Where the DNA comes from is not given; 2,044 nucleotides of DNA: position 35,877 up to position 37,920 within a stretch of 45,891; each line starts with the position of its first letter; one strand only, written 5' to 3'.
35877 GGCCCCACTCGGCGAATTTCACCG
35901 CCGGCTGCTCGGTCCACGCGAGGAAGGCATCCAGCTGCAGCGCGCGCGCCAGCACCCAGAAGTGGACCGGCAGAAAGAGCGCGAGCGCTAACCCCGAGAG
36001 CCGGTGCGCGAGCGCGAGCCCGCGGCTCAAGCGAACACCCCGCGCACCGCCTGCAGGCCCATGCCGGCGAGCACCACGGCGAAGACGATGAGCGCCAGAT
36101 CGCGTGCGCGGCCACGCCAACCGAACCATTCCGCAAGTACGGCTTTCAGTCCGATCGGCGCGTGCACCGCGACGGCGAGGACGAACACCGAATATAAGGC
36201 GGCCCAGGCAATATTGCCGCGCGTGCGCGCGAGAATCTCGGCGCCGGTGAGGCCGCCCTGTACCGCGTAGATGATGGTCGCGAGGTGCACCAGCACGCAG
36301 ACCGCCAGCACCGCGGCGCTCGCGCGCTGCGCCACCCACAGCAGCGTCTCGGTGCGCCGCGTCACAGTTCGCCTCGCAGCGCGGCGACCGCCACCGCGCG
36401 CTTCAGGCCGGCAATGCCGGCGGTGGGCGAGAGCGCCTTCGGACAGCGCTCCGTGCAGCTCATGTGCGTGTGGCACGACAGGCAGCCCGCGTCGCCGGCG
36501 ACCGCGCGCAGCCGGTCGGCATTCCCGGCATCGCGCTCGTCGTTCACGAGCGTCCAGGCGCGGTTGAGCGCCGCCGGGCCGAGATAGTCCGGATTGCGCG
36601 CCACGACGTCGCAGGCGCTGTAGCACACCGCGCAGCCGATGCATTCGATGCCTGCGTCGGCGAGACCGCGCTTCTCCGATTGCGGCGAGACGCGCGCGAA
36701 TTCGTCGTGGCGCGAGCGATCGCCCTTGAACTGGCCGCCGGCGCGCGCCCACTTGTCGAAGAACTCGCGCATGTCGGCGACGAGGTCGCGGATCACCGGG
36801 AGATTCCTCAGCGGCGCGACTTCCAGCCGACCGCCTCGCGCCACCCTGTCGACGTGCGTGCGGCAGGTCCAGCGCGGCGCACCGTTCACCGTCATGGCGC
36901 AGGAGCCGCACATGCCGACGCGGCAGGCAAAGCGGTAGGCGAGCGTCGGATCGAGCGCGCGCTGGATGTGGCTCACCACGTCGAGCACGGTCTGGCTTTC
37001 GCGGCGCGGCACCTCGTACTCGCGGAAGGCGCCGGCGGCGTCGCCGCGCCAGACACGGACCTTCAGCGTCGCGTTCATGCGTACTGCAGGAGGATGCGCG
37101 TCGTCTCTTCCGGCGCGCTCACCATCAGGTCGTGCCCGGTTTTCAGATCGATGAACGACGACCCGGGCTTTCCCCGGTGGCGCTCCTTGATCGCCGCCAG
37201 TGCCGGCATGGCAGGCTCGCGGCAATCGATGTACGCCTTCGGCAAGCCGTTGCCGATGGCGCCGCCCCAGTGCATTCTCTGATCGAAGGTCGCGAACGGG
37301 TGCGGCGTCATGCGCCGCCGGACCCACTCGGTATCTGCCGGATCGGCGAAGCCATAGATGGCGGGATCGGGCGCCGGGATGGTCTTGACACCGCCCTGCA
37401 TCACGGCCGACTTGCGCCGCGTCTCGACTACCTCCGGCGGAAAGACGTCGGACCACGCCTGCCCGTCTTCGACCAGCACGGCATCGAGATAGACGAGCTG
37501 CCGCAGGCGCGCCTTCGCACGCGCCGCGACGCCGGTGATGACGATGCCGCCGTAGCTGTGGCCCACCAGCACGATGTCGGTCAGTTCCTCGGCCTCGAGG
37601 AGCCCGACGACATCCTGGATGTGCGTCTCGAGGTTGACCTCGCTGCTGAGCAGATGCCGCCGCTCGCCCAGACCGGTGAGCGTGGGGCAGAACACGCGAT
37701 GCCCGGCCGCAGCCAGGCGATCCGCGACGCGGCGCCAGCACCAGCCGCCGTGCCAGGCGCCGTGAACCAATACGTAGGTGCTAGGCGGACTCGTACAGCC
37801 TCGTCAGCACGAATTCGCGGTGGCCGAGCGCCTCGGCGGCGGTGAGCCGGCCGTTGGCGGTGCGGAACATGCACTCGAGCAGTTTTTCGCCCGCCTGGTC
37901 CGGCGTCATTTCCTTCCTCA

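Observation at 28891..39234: Tightly coupled 12-gene operon mixing an SDH/FRD-like complex, two kinds of hydro-lyase, an esterase-like hydrolase and a TAXI-TRAP transporter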

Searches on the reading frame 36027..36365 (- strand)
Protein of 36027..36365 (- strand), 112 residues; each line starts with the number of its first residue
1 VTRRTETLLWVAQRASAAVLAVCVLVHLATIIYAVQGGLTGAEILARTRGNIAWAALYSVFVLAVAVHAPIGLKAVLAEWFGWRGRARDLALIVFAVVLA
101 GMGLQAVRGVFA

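Call 4: search_protein_families(library=pfam, proteins=[window:36027-36365:-], max_evalue=0.01)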
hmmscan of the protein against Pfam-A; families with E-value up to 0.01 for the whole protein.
window:36027-36365:- (112 aa): 1 family
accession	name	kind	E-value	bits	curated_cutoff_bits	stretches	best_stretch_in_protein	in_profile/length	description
PF01127.27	Sdh_cyt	-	9.9e-09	35.8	25.8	1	4-99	17-118/122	Succinate dehydrogenase/Fumarate reductase transmembrane subunit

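Call 5: search_protein_families(library=ncbifam, proteins=[window:36027-36365:-], max_evalue=0.01)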
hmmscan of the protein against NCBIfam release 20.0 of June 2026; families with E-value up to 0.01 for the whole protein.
window:36027-36365:- (112 aa): 3 families
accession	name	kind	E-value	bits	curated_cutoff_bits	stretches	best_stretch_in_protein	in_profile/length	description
TIGR02968.1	succ_dehyd_anc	equivalog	2.8e-06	27.5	41.8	1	10-99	8-93/105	succinate dehydrogenase, hydrophobic membrane anchor protein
NF010073.0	PRK13554.1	subfamily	9.7e-06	25.4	221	1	5-95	121-212/241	fumarate reductase cytochrome b-556 subunit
NF010072.0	PRK13553.1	equivalog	0.00066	19.2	187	1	4-83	118-194/257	fumarate reductase cytochrome b subunit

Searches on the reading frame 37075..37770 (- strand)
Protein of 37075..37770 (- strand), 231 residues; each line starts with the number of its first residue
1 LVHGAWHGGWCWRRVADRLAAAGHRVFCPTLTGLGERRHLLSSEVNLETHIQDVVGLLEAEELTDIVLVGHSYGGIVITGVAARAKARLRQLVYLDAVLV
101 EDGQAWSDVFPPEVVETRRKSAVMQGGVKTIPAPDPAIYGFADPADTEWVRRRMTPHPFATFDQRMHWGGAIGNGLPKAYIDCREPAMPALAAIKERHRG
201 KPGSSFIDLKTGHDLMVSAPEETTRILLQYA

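Call 4: search_protein_families(library=pfam, proteins=[window:37075-37770:-], max_evalue=0.01)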
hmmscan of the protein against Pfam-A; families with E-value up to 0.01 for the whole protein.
window:37075-37770:- (231 aa): 5 families
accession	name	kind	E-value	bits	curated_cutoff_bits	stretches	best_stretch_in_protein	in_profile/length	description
PF12697.13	Abhydrolase_6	-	2.7e-21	77.7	26.3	1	1-223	3-214/217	Alpha/beta hydrolase family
PF00561.26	Abhydrolase_1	-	1.2e-11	45.2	25.8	1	1-109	5-112/245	alpha/beta hydrolase fold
PF12146.15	Hydrolase_4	-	6.2e-07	29.4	27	1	2-95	10-107/239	Serine aminopeptidase, S33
PF07819.20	PGAP1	-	0.0014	18.9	24.3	1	47-79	72-106/233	PGAP1-like alpha/beta domain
PF12695.13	Abhydrolase_5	-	0.0037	17.5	27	1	59-98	52-90/164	Alpha/beta hydrolase family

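Call 5: search_protein_families(library=ncbifam, proteins=[window:37075-37770:-], max_evalue=0.01)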
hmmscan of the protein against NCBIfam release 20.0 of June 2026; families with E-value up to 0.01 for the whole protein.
window:37075-37770:- (231 aa): 13 families
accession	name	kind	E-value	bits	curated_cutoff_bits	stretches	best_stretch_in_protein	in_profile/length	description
NF002938.0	PRK03592.1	equivalog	1.5e-11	44.1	241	1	2-120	36-149/298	haloalkane dehalogenase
NF002043.0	PRK00870.1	subfamily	1.9e-11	44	265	1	1-110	51-161/302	haloalkane dehalogenase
TIGR03056.1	bchO_mg_che_rel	equivalog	4.8e-10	38.9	172.55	1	1-101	33-132/278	alpha/beta fold hydrolase BchO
NF011457.0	PRK14875.1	equivalog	2e-08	33.6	307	1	2-93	138-227/372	acetoin dehydrogenase dihydrolipoyllysine-residue acetyltransferase subunit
NF051488.1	bifunc_PcaDC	exception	3.4e-07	29.7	390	1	12-106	28-121/375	bifunctional 3-oxoadipate enol-lactonase/4-carboxymuconolactone decarboxylase PcaDC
NF007954.0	PRK10673.1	equivalog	6.7e-07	28.8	399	1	43-100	60-117/255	esterase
TIGR02427.1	protocat_pcaD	equivalog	1.5e-06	27.8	255.85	1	12-107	29-123/251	3-oxoadipate enol-lactonase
NF050089.1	i_nPHAscl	equivalog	4.1e-05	22.8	300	1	1-98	23-118/288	intracellular short-chain-length polyhydroxyalkanoate depolymerase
TIGR03611.1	RutD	equivalog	5.1e-05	22.8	238.5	1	24-98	40-114/258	pyrimidine utilization protein D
NF051487.1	bifunc_PcaCD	exception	0.0001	21.6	430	1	11-95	187-269/413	bifunctional 4-carboxymuconolactone decarboxylase/3-oxoadipate enol-lactonase PcaCD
TIGR03695.1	menH_SHCHC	equivalog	0.00012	21.6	208.55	1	1-93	7-100/252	2-succinyl-6-hydroxy-2,4-cyclohexadiene-1-carboxylate synthase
TIGR01738.1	bioH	equivalog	0.00021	21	206.95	1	2-97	10-98/245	pimeloyl-ACP methyl ester esterase BioH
NF006449.0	PRK08775.1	equivalog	0.0011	18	296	1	57-97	131-172/344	homoserine O-succinyltransferase MetX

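Call 51: search_solved_structures(query=window:37075-37770:-, max_evalue=0.000001, show_alignments=2)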
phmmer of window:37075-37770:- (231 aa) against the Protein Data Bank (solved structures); distinct sequences matched with E-value up to 0.000001: 21.
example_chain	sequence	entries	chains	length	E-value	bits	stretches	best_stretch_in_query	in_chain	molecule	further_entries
6tj2_A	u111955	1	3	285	1.4e-17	67.5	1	1-185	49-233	Alpha/beta hydrolase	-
3dqz_A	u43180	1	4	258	1.5e-10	44.5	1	1-103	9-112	Alpha-hydroxynitrile lyase-like protein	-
5y57_A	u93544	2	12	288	1.7e-10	44.3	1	1-104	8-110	Pyrethroid hydrolase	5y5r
8hfw_A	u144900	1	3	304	5e-10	42.8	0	64-108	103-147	Alpha/beta fold hydrolase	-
5y5v_A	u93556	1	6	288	5e-10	42.8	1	1-104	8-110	Pyrethroid hydrolase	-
6cob_A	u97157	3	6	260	5.6e-10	42.6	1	1-103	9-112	Alpha-hydroxynitrile lyase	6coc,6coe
6cod_A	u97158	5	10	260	5.6e-10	42.6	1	1-103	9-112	Alpha-hydroxynitrile lyase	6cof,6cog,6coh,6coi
5y51_A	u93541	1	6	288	1e-09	41.7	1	1-104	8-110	Pyrethroid hydrolase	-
9dk4_A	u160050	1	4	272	1.6e-09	41.1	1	1-102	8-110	Fifteen-substitution variant of an ancestral hydroxynitrile lyase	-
9clr_A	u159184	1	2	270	1.8e-09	41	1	1-100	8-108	Seventy-one-substitution variants of hydroxynitrile lyase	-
5hk8_A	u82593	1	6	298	3.8e-09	39.9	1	2-105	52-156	Probable pheophorbidase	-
1y7h_A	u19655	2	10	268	8.3e-09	38.8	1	1-99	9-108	salicylic acid-binding protein 2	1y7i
1xkl_A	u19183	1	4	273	8.7e-09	38.7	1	1-99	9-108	salicylic acid-binding protein 2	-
3qit_A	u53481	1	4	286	1.5e-08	37.9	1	2-99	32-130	Polyketide synthase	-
8sni_A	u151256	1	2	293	2.7e-08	37.1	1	1-101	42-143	(S)-hydroxynitrile lyase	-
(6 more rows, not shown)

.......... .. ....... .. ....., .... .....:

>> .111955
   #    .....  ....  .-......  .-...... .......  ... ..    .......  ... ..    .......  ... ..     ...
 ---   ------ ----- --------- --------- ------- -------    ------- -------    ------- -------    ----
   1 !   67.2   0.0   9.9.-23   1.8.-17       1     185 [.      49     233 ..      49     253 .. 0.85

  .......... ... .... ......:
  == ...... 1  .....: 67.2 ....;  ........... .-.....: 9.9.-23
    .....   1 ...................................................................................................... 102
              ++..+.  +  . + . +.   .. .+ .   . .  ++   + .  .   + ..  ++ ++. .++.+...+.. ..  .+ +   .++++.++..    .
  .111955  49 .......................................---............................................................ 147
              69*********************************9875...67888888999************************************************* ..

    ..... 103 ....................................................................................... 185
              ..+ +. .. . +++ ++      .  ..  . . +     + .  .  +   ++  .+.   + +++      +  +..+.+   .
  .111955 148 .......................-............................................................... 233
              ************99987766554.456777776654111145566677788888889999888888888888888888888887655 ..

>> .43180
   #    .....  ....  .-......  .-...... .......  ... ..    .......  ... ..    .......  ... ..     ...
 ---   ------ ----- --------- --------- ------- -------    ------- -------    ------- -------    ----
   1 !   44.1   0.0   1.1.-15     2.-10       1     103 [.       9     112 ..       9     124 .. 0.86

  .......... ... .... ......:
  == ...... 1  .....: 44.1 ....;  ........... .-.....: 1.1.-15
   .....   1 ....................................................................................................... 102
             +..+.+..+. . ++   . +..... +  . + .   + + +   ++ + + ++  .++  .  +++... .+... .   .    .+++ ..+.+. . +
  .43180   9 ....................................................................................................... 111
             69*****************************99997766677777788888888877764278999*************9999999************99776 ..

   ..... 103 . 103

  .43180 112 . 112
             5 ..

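Call 66: find_encoding_contigs(protein=window:37075-37770:-, flank=3000, max_places=5)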
Protein window:37075-37770:- (231 aa): no gene with exactly this product is on record in the collection.
